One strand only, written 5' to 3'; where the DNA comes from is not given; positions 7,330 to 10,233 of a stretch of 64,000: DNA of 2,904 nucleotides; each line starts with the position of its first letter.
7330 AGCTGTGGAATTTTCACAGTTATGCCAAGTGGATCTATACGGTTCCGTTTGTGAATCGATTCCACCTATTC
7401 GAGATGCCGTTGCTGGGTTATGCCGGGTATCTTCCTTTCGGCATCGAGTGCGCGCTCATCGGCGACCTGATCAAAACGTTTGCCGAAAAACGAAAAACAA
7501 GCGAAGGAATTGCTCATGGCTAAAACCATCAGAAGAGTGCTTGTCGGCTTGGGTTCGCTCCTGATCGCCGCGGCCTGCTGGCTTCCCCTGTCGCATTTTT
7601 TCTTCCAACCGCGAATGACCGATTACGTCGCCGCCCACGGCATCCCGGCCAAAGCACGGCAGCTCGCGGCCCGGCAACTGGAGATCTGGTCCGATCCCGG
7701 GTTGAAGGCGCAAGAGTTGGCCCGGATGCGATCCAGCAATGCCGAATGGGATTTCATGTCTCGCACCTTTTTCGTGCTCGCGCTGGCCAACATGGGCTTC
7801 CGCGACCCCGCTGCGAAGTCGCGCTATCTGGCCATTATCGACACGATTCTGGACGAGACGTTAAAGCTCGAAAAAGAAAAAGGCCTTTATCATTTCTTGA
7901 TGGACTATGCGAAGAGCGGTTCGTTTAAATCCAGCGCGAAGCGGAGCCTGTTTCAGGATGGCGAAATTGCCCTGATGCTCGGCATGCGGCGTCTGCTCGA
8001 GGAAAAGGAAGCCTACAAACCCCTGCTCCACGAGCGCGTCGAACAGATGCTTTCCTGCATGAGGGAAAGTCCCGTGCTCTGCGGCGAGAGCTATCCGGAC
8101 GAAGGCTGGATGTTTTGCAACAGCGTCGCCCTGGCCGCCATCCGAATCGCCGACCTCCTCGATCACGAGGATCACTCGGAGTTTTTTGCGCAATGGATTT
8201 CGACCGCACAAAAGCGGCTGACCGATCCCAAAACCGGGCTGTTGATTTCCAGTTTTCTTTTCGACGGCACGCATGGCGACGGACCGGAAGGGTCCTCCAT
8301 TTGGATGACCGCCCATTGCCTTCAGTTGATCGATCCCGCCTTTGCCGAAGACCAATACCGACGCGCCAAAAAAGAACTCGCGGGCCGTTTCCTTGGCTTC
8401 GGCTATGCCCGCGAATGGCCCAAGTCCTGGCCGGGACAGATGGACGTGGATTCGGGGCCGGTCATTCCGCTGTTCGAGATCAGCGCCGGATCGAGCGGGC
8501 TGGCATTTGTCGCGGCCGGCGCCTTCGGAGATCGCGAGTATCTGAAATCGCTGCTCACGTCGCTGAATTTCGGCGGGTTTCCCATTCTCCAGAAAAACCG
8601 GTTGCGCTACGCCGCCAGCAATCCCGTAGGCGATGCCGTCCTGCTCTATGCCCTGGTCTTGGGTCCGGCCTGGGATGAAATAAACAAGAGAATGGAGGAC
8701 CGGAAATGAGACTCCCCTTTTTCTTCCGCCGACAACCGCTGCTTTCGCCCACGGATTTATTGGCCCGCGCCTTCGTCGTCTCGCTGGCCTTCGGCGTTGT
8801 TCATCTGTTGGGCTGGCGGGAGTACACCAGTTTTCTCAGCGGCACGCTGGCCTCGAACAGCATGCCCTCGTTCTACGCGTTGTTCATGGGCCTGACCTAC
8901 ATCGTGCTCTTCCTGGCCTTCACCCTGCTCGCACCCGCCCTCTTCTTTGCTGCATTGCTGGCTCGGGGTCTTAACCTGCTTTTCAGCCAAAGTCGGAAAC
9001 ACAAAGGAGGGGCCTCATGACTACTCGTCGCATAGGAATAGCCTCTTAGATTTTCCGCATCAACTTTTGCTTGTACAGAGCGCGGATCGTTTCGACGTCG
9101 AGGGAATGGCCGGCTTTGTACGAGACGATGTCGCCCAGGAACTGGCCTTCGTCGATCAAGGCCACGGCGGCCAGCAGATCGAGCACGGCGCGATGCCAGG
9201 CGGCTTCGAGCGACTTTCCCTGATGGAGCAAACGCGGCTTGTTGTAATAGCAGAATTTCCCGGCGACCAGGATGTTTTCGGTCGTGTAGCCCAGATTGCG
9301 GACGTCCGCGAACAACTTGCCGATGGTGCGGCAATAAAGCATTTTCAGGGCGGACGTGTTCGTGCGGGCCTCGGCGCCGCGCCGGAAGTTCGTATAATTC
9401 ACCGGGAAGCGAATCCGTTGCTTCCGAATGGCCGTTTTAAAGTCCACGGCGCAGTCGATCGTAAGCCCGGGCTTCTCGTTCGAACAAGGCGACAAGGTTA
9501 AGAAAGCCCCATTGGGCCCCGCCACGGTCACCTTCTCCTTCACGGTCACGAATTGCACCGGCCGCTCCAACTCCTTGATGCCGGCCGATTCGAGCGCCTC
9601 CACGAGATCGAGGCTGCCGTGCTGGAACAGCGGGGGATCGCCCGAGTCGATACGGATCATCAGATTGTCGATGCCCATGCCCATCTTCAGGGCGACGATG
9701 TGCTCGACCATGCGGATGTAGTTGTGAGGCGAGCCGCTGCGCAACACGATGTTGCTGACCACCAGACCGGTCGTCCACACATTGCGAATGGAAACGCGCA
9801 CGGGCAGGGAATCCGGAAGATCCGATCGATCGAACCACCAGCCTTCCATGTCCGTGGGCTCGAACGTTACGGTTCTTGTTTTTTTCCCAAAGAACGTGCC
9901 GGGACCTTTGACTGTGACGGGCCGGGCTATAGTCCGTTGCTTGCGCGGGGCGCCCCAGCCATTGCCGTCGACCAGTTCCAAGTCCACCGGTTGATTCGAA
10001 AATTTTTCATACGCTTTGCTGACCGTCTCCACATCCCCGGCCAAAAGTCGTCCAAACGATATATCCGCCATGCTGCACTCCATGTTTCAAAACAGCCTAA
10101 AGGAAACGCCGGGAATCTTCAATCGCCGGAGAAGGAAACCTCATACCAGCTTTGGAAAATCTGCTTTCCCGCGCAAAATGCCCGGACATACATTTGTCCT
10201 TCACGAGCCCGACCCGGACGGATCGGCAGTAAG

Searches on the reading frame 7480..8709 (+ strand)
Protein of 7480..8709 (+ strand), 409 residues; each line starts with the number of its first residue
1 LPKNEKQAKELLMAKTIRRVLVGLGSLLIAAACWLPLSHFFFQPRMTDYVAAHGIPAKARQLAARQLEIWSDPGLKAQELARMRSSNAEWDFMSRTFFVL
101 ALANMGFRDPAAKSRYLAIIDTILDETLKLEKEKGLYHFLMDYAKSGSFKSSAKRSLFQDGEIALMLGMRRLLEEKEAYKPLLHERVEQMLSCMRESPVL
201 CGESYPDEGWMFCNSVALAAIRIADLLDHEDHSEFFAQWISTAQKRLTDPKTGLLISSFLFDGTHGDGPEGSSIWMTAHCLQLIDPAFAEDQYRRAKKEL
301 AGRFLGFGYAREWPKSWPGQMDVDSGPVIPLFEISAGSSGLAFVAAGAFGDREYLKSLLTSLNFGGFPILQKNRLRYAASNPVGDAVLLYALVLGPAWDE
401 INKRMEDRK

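Call 18: search_protein_families(library=pfam, proteins=[window:7480-8709:+], max_evalue=0.01)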
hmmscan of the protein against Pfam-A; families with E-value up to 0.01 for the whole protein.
window:7480-8709:+ (409 aa): 1 family
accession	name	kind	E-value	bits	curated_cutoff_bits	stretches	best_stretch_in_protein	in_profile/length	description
PF18566.7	Ldi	-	0.00013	22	26.1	1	184-378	123-313/318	Linalool dehydratase/isomerase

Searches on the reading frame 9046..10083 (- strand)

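Call 20: search_protein_families(library=pfam, proteins=[window:9046-10083:-], max_evalue=0.01)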
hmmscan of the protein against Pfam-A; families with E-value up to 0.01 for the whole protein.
window:9046-10083:- (345 aa): 1 family
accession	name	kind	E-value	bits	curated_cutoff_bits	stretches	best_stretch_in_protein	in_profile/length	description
PF03331.19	LpxC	-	1.2e-36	127.1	27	1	49-337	1-267/268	UDP-3-O-acyl N-acetylglycosamine deacetylase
